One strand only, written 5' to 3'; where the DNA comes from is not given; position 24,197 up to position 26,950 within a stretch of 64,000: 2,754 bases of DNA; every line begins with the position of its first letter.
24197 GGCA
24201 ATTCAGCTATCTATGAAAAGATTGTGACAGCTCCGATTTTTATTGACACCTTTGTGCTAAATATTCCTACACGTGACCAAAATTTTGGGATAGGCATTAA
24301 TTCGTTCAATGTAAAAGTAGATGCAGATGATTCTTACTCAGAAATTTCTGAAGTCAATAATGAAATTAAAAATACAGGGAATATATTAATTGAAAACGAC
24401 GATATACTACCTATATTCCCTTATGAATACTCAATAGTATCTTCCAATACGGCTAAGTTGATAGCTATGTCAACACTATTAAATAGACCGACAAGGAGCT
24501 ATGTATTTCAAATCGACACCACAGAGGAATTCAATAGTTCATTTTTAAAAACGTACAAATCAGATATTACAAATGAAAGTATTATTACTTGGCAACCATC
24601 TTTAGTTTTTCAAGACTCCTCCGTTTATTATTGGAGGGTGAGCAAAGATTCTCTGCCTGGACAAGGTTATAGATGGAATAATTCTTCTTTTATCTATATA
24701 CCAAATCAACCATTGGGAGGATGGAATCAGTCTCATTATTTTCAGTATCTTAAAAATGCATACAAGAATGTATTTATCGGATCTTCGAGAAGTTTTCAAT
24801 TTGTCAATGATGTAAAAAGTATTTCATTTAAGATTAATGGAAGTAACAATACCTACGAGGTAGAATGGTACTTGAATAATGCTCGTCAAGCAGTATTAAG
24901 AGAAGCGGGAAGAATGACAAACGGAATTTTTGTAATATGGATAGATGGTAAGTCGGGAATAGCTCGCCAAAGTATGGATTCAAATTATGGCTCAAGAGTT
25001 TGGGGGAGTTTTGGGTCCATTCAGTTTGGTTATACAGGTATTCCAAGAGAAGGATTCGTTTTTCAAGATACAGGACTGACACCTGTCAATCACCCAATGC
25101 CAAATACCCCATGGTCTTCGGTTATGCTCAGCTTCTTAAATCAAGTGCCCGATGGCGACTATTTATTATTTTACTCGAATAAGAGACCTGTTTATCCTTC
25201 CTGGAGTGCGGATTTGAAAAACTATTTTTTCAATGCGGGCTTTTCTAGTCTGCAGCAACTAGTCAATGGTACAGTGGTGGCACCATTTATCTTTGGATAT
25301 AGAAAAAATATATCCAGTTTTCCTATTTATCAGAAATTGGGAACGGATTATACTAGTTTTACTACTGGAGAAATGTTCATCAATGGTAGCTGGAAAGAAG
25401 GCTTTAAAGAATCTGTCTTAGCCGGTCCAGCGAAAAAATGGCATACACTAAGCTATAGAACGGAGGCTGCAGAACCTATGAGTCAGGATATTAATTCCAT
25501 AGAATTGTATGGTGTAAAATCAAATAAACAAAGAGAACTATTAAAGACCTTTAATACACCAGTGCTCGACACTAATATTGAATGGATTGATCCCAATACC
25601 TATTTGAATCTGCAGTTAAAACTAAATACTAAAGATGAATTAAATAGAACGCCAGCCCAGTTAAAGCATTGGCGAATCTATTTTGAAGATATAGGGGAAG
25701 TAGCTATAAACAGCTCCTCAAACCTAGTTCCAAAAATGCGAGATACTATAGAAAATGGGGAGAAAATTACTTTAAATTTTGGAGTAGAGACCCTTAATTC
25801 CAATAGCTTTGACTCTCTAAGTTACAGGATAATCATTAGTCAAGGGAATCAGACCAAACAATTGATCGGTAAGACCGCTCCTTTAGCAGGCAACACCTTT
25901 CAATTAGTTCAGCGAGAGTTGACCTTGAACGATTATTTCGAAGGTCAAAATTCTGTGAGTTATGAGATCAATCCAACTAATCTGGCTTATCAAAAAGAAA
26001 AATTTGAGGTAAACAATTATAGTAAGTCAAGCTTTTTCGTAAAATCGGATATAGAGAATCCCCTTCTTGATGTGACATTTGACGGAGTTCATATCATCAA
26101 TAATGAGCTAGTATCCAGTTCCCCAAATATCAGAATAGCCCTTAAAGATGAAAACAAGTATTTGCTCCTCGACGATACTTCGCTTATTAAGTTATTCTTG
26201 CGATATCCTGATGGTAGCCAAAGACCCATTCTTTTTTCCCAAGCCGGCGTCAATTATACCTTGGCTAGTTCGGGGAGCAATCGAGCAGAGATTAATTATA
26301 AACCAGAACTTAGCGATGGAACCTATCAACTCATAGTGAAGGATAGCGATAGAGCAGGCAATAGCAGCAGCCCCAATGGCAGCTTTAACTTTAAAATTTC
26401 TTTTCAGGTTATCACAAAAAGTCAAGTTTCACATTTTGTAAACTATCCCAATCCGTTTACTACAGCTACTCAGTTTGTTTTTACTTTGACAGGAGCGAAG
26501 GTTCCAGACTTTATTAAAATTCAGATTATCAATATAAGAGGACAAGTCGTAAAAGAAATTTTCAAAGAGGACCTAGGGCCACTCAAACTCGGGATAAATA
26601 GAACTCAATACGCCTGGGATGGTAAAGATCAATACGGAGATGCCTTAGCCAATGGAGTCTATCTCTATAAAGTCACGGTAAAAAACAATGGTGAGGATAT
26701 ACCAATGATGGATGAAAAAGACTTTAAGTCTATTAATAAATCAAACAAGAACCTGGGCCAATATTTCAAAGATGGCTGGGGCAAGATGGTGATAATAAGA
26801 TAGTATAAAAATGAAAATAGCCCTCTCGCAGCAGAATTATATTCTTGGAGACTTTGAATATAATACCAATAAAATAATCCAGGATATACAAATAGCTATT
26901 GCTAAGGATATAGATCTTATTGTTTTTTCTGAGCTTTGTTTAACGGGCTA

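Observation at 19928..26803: PorV-like barrel directly upstream of a 1678-aa C25 peptidase: a second, reversed-order PorU/PorV-type sorting module?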

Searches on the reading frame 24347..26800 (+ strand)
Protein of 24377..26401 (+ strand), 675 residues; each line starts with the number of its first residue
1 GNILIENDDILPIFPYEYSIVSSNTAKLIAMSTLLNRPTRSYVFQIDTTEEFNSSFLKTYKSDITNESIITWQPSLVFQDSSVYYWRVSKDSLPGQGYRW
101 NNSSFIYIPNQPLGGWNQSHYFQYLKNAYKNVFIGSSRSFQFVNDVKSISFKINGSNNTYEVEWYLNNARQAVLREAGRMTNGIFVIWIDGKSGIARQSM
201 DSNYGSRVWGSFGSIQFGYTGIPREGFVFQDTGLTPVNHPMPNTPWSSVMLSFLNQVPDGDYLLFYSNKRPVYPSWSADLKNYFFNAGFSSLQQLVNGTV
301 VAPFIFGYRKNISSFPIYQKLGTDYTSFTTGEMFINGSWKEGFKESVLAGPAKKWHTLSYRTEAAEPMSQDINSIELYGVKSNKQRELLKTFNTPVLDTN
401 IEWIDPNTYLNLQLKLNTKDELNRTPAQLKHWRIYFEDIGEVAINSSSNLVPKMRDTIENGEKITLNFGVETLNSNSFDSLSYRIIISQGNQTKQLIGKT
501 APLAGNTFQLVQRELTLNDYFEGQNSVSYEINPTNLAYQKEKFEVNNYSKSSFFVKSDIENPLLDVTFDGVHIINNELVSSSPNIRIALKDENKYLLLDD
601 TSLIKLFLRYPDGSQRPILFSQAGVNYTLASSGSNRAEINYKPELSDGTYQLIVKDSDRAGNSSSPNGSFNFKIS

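Call 50: predict_structure(alignment_id=A3)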
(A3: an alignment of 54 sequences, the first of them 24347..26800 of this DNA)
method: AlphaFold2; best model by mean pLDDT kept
length: 818 residues; sequences in the alignment: 54
mean_pLDDT: 89.3   pTM: 0.67
mean pLDDT of the five models: 89.3, 88.3, 87.6, 87.5, 87.1
residues with pLDDT >= 90: 537; 70-90: 243; 50-70: 25; < 50: 13
segments of 3 or more residues with pLDDT < 50: 1-13
pLDDT, mean of each block of 10 residues (from residue 1): 41 65 95 90 83 95 95 89 93 95 78 95 91 96 93 92 72 85 73 90 90 83 81 84 91 94 94 90 92 94 91 93 92 86 91 96 96 81 96 95 95 96 97 92 94 81 89 92 91 94 94 92 93 94 86 86 92 92 90 94 91 93 92 90 90 94 92 79 92 91 87 91 93 92 90 91 90 92 91 86 82 86
secondary structure, 60 per line:
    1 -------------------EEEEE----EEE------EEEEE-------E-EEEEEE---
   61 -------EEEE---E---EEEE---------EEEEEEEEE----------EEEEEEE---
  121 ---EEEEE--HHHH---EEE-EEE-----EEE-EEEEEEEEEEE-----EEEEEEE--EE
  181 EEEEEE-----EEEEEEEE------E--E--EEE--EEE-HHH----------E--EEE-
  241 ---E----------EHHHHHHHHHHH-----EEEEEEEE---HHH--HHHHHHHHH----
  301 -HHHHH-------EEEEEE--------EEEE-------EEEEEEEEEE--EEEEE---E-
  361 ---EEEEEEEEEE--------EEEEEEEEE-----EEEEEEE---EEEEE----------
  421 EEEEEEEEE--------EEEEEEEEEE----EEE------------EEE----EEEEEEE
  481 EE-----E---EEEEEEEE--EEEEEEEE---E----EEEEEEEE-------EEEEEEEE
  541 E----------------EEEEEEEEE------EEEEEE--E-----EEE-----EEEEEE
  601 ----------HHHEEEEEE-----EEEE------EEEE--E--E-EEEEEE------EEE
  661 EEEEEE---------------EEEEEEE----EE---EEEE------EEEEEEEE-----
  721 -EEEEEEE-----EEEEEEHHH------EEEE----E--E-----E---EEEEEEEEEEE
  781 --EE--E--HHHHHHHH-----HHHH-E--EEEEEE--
elements in order (helices of 4 or more, strands of 3 or more residues): E20-24 E29-31 E38-42 E52-57 E68-71 E79-82 E92-100 E111-117 E124-128 H131-134 E138-140 E142-144 E150-152 E154-164 E170-176 E179-186 E192-199 E212-214 E217-219 E237-239 H256-266 E272-279 H288-296 H302-306 E314-319 E328-331 E339-348 E351-355 E364-373 E382-390 E396-402 E406-410 E421-429 E438-447 E452-454 E467-469 E474-482 E492-499 E502-509 E518-525 E533-541 E558-566 E573-578 E587-589 E595-600 E614-619 E625-628 E635-638 E646-651 E658-666 E682-688 E698-701 E708-715 E722-728 E734-739 E749-752 E770-780 H790-797 H803-806 E811-816

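Call 53: fold_search(model_id=the predicted structure, library=pdb)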
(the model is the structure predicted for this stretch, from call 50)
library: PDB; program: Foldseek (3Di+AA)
matches with E <= 10: 1792; with E <= 0.001: 203
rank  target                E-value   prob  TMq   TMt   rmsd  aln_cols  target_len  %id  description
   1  6za2_A                9.2e-10  1.00  0.12  0.10  32.5       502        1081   12  Crystal structure of dimeric latent PorU from Porphyromonas gingivalis (released 2021-09-29)
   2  6za2_B                1.0e-09  1.00  0.12  0.10  32.1       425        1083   14  Crystal structure of dimeric latent PorU from Porphyromonas gingivalis (released 2021-09-29)
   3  7ad7_B                1.1e-09  1.00  0.13  0.16  45.3       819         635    8  Crystal structure of human complement C5 in complex with the K8 bovine knob domain peptide. (released 2021-03-10)
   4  5i5k_A                1.5e-09  1.00  0.14  0.08  45.5       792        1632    8  Structure of complement C5 in complex with eculizumab (released 2016-03-16)
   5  5i5k_B                1.8e-09  1.00  0.14  0.08  51.0       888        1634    8  Structure of complement C5 in complex with eculizumab (released 2016-03-16)
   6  8avb_B                2.7e-09  1.00  0.14  0.17  32.1       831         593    9  Cryo-EM structure for mouse leptin in complex with the mouse LEP-R ectodomain (1:2 mLEP:mLEPR model). (released 2023-04-05)
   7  7s64_A                3.8e-09  1.00  0.15  0.10  54.6      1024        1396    8  Intermediate-form oocyte/egg Alpha-2-Macroglobulin (A2Moo) tetramer (released 2022-01-05)
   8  3prx_A                4.9e-09  1.00  0.13  0.08  45.5       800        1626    8  Structure of Complement C5 in Complex with CVF and SSL7 (released 2011-01-19)
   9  7som_D                5.9e-09  1.00  0.11  0.07  45.9       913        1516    8  Ciliary C2 central pair apparatus isolated from Chlamydomonas reinhardtii (released 2022-04-13)
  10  7q61_A                1.0e-08  1.00  0.14  0.11  54.5       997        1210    8  Structure of TEV conjugated A2ML1 (A2ML1-TC) (released 2022-04-20)
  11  8oq3_A                1.1e-08  1.00  0.14  0.09  52.2       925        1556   10  Structure of methylamine treated human complement C3 (released 2024-02-21)
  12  7q5z                  2.3e-08  1.00  0.16  0.11  52.0       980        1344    7  Cryo-EM structure of native human A2ML1 (released 2022-04-20)
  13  8cml_E                2.5e-08  1.00  0.13  0.15  45.5       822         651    8  Cryo-EM structure of complement C5 in complex with nanobodies UNbC5-1 and UNbC5-2 (released 2023-09-27)
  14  7q60                  2.6e-08  1.00  0.14  0.10  51.8       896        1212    8  Structure of TEV cleaved A2ML1 (A2ML1-TE) (released 2022-04-20)
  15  9b4h_A                3.1e-08  1.00  0.15  0.08  50.1       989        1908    8  Chlamydomonas reinhardtii mastigoneme filament (released 2024-04-10)
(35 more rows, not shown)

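Call 72: search_protein_representatives(protein=window:24377-26401:+)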
Query: 675 residues. Proteins with E-value up to 0.001 (for the whole library): 1794; up to 1e-10: 1446; up to 1e-30: 925. The best 150 are listed.
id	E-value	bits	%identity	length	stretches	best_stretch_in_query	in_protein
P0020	1.5e-241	820.1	55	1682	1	3-674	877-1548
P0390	8.4e-151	520.2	41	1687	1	6-667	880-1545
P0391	4.9e-128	445.0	39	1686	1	7-673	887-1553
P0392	7.4e-107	375.0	36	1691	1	5-665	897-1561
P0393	1.4e-103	364.2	36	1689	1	6-665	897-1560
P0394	2.2e-102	360.2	36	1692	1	3-666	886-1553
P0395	5.5e-100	352.3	39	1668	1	2-665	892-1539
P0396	2.6e-94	333.6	35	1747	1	4-666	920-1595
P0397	4.9e-93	329.4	35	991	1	4-674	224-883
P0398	1.2e-92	328.1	35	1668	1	10-675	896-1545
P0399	3.4e-92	326.6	36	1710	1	4-668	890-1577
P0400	5.8e-91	322.5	36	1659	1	4-674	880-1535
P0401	4.0e-89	316.4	36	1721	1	3-666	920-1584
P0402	1.9e-87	310.9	35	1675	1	5-674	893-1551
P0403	1.6e-86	307.8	34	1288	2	2-674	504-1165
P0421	2.8e-81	290.5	35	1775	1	3-672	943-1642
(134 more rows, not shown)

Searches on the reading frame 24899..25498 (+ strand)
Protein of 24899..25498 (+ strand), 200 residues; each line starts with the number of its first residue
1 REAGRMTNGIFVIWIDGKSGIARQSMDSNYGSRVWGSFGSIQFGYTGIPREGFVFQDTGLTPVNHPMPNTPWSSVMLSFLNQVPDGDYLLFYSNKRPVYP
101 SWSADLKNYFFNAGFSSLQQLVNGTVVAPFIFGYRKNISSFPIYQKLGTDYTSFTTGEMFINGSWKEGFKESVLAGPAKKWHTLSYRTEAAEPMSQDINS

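Call 80: search_protein_families(library=pfam, proteins=[window:24899-25498:+], max_evalue=1)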
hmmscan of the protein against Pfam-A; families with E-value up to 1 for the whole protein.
window:24899-25498:+ (200 aa): 1 family
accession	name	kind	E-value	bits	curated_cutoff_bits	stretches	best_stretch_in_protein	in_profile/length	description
PF15711.10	ILEI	-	0.16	13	27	1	73-121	29-76/90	Interleukin-like EMT inducer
